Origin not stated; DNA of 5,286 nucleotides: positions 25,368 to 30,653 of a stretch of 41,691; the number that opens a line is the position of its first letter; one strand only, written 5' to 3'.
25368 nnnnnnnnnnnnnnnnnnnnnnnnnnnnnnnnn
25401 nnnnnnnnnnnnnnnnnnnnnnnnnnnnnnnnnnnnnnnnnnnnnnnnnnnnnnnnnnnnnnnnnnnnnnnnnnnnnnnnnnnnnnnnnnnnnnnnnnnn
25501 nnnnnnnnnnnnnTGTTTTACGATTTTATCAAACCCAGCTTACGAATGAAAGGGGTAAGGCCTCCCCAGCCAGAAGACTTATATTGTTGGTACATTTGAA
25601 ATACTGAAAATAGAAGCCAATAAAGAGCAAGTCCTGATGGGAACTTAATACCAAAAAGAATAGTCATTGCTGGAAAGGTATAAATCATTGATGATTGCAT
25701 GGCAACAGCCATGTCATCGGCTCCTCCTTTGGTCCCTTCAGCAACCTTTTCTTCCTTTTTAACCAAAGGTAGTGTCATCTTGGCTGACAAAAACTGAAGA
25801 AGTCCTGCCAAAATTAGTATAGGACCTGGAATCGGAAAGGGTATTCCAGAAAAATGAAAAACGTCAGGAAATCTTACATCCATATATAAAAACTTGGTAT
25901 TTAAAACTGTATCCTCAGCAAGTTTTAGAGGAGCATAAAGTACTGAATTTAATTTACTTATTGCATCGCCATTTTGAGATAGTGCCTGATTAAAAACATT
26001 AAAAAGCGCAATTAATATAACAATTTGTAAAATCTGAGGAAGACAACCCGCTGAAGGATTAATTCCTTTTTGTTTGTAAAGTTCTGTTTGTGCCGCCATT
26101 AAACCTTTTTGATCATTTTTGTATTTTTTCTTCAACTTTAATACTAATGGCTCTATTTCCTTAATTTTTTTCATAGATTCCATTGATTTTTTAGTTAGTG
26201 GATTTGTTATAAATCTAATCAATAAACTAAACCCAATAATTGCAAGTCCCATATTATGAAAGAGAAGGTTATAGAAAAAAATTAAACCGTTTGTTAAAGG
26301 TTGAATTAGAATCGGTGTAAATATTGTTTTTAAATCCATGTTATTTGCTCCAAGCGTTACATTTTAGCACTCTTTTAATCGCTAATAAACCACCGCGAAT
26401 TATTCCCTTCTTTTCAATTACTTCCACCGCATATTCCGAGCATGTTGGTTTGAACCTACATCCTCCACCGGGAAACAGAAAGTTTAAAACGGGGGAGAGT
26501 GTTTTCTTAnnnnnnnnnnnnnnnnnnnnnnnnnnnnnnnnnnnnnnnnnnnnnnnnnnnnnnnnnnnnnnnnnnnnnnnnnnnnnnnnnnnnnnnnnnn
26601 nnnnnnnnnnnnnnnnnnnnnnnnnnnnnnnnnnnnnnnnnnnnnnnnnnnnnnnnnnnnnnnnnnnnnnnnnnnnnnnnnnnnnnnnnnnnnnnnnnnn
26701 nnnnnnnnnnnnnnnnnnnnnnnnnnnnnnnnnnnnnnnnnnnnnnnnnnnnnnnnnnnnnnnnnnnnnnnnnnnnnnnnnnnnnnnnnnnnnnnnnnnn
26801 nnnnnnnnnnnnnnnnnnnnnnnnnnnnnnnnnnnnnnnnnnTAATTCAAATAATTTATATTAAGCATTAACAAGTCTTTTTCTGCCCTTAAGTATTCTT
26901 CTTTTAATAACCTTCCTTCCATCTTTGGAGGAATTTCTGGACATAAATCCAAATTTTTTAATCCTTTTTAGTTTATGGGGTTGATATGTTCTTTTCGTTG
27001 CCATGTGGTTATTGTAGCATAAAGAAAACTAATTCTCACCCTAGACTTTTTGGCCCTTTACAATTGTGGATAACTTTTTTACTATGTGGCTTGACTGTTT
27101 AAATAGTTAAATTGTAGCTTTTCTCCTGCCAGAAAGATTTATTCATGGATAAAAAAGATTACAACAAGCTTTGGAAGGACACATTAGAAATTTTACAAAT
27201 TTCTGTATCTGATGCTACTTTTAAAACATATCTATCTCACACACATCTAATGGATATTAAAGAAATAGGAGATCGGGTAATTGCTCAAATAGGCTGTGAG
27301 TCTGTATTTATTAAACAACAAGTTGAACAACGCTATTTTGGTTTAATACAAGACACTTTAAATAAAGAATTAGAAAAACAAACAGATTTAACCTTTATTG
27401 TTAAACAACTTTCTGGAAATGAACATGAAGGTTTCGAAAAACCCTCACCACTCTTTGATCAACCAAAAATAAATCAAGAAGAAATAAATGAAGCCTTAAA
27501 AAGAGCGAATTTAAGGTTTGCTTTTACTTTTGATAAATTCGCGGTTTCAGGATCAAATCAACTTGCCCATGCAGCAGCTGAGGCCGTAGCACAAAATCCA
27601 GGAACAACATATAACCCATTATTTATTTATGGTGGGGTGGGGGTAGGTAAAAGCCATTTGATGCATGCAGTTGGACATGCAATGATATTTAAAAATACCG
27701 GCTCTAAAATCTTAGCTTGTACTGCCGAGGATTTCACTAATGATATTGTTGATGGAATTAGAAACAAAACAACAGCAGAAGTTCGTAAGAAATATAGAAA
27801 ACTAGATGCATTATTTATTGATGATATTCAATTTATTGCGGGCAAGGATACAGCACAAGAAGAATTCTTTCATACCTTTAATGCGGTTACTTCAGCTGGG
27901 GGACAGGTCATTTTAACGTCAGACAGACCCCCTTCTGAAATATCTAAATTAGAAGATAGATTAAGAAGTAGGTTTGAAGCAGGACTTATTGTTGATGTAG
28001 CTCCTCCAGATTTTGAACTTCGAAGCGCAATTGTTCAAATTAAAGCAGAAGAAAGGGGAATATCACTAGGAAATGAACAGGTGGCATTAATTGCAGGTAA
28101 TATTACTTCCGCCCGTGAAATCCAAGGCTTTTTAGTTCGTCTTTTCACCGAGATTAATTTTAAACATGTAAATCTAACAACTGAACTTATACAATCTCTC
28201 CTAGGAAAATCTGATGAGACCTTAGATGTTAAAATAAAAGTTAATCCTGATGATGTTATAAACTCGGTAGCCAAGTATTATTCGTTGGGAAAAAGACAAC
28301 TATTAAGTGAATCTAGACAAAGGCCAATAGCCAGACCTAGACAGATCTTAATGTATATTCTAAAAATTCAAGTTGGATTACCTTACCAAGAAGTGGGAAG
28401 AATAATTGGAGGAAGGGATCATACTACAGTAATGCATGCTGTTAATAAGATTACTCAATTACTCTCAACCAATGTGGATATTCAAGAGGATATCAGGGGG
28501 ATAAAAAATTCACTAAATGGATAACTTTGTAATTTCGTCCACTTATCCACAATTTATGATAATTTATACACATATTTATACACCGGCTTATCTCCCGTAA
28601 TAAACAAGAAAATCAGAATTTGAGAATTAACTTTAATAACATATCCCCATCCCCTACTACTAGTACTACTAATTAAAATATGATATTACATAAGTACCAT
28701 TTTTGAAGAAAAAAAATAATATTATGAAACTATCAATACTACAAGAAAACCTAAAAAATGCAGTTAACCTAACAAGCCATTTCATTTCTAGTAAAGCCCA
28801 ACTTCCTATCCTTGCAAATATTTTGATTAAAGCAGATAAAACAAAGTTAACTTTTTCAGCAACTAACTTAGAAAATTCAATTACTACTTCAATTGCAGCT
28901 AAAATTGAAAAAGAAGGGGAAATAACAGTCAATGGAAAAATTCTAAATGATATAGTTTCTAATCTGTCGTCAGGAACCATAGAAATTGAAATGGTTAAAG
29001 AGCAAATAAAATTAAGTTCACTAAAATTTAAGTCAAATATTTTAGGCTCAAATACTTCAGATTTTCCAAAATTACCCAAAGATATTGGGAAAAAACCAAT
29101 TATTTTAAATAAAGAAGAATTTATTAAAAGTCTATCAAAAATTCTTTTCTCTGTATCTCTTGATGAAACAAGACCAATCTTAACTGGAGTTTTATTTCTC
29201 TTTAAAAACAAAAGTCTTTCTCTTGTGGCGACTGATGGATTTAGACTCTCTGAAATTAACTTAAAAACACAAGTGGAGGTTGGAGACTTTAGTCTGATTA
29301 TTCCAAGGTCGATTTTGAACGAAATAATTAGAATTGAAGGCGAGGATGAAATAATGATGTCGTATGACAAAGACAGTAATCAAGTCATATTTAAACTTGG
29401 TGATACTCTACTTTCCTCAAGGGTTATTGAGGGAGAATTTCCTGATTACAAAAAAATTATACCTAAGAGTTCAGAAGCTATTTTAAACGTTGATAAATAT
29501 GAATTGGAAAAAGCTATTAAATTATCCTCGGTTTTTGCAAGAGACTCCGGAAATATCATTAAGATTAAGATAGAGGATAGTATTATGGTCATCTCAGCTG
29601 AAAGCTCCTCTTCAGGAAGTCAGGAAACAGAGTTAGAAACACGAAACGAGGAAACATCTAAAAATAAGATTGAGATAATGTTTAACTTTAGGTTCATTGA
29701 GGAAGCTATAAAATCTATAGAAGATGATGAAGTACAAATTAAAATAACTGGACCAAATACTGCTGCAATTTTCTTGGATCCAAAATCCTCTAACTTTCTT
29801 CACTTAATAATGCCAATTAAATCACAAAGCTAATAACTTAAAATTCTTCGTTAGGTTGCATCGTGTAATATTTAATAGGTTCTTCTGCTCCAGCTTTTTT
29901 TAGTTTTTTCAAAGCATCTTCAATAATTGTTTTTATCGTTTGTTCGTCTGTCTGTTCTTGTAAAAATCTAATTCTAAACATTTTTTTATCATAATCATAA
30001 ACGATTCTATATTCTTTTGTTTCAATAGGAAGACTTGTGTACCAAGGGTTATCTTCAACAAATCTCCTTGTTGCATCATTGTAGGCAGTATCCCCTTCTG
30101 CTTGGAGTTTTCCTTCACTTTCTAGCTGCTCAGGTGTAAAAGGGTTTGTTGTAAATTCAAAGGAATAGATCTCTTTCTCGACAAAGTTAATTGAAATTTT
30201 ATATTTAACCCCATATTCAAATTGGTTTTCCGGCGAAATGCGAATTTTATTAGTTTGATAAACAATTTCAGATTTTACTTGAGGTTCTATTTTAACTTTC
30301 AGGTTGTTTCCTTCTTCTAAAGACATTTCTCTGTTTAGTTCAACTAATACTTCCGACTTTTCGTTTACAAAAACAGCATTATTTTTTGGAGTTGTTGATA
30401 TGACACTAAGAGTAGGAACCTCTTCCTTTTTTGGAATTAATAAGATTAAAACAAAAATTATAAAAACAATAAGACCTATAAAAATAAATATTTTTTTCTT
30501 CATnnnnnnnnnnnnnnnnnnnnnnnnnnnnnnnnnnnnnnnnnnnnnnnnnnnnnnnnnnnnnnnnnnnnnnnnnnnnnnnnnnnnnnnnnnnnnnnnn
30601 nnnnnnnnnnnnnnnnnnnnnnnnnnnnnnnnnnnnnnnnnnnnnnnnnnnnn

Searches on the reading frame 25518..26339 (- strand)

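Call 75: search_protein_families(library=pfam, proteins=[window:25518-26339:-], max_evalue=0.0001)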
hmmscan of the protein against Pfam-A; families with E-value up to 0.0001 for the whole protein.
window:25518-26339:- (273 aa): 1 family
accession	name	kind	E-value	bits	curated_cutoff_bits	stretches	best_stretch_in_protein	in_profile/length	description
PF02096.25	60KD_IMP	-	2.6e-43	148.2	35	1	30-253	1-159/163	60Kd inner membrane protein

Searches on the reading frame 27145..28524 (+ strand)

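Call 5: search_protein_families(library=pfam, proteins=[window:27145-28524:+], max_evalue=0.01)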
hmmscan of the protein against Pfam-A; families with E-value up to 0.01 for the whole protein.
window:27145-28524:+ (459 aa): 8 families
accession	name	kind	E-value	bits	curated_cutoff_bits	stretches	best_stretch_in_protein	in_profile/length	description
PF00308.24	Bac_DnaA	-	2.4e-61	207.1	23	1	126-284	4-162/162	Bacterial DnaA ATPAse domain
PF08299.17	Bac_DnaA_C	-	4.8e-24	84.6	31.5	1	368-436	1-69/69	Bacterial dnaA protein helix-turn-helix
PF00004.35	AAA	-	7e-07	30.2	21.2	1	160-278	2-124/131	ATPase family associated with various cellular activities (AAA)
PF11638.13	DnaA_N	-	7.1e-07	29.3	24.6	1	7-73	1-64/65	DnaA N-terminal domain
PF01695.23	IstB_IS21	-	6.2e-06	26.3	24.1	1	157-264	93-197/238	IstB-like ATP binding protein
PF13173.12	AAA_14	-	0.00039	20.9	27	1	157-277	3-115/129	AAA domain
PF01637.24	ATPase_2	-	0.0063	16.8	33.2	0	154-175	18-39/225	ATPase domain predominantly from Archaea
PF25199.1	nSTAND_NTPase5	-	0.0097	16.2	34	0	149-233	34-110/145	Novel STAND NTPase 5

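Call 6: search_protein_families(library=ncbifam, proteins=[window:27145-28524:+], max_evalue=0.01)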
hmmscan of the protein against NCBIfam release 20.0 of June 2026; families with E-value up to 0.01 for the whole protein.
window:27145-28524:+ (459 aa): 21 families
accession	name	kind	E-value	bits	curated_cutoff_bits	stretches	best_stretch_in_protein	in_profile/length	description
TIGR00362.1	DnaA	equivalog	1.4e-133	446.2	343.9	1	10-457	1-437/437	chromosomal replication initiator protein DnaA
NF001154.0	PRK00149.3-3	equivalog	1.3e-84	284.8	410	1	24-458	27-459/462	chromosomal replication initiator protein DnaA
NF009087.0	PRK12422.1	equivalog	2.3e-64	218.2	657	1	98-458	78-444/455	chromosomal replication initiator protein DnaA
TIGR03420.1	DnaA_homol_Hda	equivalog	2.2e-26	92.8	194.8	1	126-312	11-183/226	DnaA regulatory inactivator Hda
NF038214.1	IS21_help_AAA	equivalog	1.3e-15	57.8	200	1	111-266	44-197/232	IS21-like element helper ATPase IstB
NF005982.0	PRK08084.1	equivalog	2.7e-14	53.3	268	1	128-312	20-191/235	DnaA inactivator Hda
NF006571.0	PRK09087.1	equivalog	3.8e-09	36.6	297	1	126-316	18-182/228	DnaA regulatory inactivator HdaA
NF005304.0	PRK06835.1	equivalog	1e-08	34.7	215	1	149-277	176-305/330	ATP-binding protein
NF051883.1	DnaARegInactHdaA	equivalog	5.2e-08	32.7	300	1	126-303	14-171/229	DnaA regulatory inactivator HdaA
NF006505.0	PRK08939.1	equivalog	6e-08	32.3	228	1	139-228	138-226/306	primosomal protein DnaI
NF006038.0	PRK08181.1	subfamily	1.1e-07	31.5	317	1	112-266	61-214/271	transposase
NF005992.0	PRK08116.1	subfamily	1.4e-06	27.7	189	1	126-276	81-236/269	hypothetical protein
NF009043.0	PRK12377.1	subfamily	6.3e-06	26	389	1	122-230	66-174/248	ATP-binding protein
NF004686.0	PRK06030.1-1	equivalog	1.1e-05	25.3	148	1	369-439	53-123/151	hypothetical protein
NF005931.1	PRK07952.1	equivalog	3.1e-05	23.7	357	1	123-229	65-173/246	replicative helicase loader DnaC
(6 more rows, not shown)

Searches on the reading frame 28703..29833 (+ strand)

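Call 5: search_protein_families(library=pfam, proteins=[window:28703-29833:+], max_evalue=0.01)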
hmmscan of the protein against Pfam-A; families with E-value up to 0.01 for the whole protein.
window:28703-29833:+ (376 aa): 3 families
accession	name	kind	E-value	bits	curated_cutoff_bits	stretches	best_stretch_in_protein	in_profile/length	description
PF00712.24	DNA_pol3_beta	-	1e-30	106.8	24.4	2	8-125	1-120/120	DNA polymerase III beta subunit, N-terminal domain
PF02767.21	DNA_pol3_beta_2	-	1.4e-27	96.7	27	2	135-248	2-116/116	DNA polymerase III beta subunit, central domain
PF02768.20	DNA_pol3_beta_3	-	3.2e-18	66.1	27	1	250-372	1-120/121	DNA polymerase III beta subunit, C-terminal domain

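Call 6: search_protein_families(library=ncbifam, proteins=[window:28703-29833:+], max_evalue=0.01)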
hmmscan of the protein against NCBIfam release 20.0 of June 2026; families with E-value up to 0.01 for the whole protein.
window:28703-29833:+ (376 aa): 3 families
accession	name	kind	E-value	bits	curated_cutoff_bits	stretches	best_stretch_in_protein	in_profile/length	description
TIGR00663.1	dnan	equivalog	2.1e-81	273.7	137.65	1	8-373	1-366/367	DNA polymerase III subunit beta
NF004184.0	PRK05643.3-2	equivalog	4.3e-39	134.5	443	1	8-373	1-374/375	DNA polymerase III subunit beta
NF011508.0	PRK14946.1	equivalog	4.2e-16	59.1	513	1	8-362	1-354/366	DNA polymerase III subunit beta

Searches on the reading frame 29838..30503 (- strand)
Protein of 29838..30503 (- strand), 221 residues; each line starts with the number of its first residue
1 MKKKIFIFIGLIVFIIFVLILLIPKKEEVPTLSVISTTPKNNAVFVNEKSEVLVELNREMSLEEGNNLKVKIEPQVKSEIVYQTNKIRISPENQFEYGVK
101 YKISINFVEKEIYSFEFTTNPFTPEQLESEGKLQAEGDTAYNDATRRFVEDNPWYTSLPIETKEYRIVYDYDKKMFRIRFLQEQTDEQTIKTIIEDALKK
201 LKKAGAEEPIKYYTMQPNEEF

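Call 5: search_protein_families(library=pfam, proteins=[window:29838-30503:-], max_evalue=0.01)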
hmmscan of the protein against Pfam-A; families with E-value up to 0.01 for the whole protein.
window:29838-30503:- (221 aa): 1 family
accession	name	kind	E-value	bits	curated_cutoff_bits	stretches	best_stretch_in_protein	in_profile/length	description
PF13205.12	Big_5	-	1e-06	29.9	23.6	1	32-106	5-84/105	Bacterial Ig-like domain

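Call 6: search_protein_families(library=ncbifam, proteins=[window:29838-30503:-], max_evalue=0.01)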
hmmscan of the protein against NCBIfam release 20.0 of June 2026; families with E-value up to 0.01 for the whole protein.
window:29838-30503:- (221 aa): 0 families
